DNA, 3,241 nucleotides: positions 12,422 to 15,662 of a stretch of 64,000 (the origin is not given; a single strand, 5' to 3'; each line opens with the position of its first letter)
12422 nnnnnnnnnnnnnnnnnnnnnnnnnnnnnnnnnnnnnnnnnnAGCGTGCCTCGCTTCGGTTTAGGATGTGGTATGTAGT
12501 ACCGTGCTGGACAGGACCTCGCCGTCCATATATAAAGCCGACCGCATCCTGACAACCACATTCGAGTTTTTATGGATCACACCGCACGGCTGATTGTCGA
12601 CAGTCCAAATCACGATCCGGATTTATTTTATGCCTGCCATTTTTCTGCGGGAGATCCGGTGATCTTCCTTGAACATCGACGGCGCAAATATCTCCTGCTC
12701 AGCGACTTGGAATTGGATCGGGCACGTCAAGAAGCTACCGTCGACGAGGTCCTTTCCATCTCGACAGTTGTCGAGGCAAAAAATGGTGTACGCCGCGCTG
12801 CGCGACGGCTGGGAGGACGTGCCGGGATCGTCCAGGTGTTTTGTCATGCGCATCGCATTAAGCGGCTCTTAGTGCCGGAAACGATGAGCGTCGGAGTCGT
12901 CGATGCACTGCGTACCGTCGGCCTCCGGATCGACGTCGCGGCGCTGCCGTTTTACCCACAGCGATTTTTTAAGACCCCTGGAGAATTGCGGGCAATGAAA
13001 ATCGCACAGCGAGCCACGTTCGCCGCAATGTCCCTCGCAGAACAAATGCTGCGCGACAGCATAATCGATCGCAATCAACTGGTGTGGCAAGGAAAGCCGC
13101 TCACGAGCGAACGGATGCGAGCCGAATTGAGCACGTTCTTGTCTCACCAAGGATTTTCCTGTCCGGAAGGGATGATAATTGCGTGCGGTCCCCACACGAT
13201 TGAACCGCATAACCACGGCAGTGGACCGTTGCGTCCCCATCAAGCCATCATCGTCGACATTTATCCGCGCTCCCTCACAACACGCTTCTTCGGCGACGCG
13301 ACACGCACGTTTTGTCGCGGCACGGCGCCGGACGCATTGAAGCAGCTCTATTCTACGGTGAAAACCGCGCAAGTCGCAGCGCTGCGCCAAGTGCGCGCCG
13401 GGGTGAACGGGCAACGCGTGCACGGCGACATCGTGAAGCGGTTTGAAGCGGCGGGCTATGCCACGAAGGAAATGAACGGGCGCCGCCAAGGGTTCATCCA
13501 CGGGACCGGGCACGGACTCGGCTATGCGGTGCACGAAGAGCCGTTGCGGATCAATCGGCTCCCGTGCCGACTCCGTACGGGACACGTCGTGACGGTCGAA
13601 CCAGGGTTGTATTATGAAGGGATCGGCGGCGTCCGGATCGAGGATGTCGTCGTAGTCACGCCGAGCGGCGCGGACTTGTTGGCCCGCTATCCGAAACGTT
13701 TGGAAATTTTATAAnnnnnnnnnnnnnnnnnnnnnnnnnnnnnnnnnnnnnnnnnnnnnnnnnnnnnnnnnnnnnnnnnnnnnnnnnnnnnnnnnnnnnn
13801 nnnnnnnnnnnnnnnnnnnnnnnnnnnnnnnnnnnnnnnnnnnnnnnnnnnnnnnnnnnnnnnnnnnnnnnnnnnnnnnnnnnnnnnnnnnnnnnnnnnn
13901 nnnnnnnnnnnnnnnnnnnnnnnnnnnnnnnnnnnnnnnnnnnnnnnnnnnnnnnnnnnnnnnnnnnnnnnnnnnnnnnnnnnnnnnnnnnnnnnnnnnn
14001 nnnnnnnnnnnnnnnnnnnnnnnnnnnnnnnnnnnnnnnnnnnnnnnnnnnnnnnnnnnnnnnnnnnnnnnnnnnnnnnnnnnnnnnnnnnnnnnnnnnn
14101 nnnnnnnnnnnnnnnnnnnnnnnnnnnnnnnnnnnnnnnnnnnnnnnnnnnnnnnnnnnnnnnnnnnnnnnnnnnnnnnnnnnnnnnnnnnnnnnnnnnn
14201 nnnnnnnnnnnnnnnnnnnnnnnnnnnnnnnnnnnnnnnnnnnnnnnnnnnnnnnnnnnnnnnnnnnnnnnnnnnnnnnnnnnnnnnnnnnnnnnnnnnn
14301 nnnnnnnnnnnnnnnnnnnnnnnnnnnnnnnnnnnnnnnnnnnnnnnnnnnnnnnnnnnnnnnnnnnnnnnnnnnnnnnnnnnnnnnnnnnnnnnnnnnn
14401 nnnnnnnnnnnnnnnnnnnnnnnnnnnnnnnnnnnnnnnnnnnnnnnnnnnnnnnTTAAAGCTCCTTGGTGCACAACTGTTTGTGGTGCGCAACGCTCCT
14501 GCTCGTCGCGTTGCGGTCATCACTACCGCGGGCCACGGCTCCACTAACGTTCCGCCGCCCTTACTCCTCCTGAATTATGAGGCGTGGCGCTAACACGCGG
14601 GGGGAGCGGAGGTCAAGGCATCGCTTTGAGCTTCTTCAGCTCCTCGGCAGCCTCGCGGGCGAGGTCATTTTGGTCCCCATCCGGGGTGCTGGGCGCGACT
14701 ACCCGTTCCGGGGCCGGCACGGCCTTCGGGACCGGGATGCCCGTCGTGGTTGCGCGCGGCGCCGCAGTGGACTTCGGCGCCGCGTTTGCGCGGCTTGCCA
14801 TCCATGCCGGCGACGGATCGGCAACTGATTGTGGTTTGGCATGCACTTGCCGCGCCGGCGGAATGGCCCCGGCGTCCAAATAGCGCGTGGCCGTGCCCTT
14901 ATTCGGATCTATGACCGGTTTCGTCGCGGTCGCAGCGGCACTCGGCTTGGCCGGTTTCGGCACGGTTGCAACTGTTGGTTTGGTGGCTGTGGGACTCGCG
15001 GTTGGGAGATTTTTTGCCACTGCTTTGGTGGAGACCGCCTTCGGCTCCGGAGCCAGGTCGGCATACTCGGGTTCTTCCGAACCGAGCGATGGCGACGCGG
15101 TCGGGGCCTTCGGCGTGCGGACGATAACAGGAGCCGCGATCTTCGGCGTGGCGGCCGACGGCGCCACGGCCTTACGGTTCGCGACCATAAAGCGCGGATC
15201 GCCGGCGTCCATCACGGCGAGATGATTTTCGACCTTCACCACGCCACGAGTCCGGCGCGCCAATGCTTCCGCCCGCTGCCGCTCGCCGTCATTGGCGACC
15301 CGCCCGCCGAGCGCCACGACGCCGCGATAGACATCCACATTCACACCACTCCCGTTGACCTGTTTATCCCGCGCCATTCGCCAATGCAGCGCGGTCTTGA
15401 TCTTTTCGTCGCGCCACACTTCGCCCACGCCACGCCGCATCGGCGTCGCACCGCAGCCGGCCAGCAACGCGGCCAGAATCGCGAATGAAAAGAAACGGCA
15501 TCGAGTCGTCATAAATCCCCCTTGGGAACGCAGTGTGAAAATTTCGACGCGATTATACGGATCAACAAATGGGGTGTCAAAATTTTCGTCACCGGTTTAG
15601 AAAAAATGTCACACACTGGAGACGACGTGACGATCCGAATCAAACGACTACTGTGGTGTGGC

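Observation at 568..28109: Family 1: three ~150-nt elements with unrelated stems but conserved junction sequences (568-714, 4312-4461, 27958-28109)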

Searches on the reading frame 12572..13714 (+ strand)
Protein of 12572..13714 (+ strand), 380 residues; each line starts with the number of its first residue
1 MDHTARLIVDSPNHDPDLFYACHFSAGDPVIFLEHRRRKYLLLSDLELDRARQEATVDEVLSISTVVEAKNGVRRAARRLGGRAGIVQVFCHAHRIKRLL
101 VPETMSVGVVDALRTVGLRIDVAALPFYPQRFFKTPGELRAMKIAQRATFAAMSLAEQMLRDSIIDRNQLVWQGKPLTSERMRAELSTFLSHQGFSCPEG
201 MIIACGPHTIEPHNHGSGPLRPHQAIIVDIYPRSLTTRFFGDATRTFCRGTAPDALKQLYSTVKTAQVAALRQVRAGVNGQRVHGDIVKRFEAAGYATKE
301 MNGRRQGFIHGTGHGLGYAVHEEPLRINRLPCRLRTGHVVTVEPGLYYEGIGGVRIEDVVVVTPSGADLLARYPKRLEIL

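Call 82: search_protein_families(library=pfam, proteins=[window:12572-13714:+], max_evalue=0.00001)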
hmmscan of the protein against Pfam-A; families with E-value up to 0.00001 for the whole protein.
window:12572-13714:+ (380 aa): 1 family
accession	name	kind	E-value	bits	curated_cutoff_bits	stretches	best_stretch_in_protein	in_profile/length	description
PF00557.29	Peptidase_M24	-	1.8e-40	139.4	23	1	141-364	2-208/208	Metallopeptidase family M24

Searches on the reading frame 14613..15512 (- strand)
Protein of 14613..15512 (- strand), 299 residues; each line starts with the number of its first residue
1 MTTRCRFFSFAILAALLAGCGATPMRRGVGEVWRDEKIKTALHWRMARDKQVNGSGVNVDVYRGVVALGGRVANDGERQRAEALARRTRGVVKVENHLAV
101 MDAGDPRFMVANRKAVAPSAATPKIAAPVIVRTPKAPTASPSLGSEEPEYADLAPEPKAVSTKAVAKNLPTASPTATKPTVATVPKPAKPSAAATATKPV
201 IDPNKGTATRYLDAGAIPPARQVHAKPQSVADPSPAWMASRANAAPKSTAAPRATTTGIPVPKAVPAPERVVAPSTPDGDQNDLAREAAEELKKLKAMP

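Call 82: search_protein_families(library=pfam, proteins=[window:14613-15512:-], max_evalue=0.00001)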
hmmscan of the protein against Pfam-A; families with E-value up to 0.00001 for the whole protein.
window:14613-15512:- (299 aa): 1 family
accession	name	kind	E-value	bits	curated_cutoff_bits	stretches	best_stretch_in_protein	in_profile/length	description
PF04972.22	BON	-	9.7e-16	58.3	27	1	35-100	2-67/69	BON domain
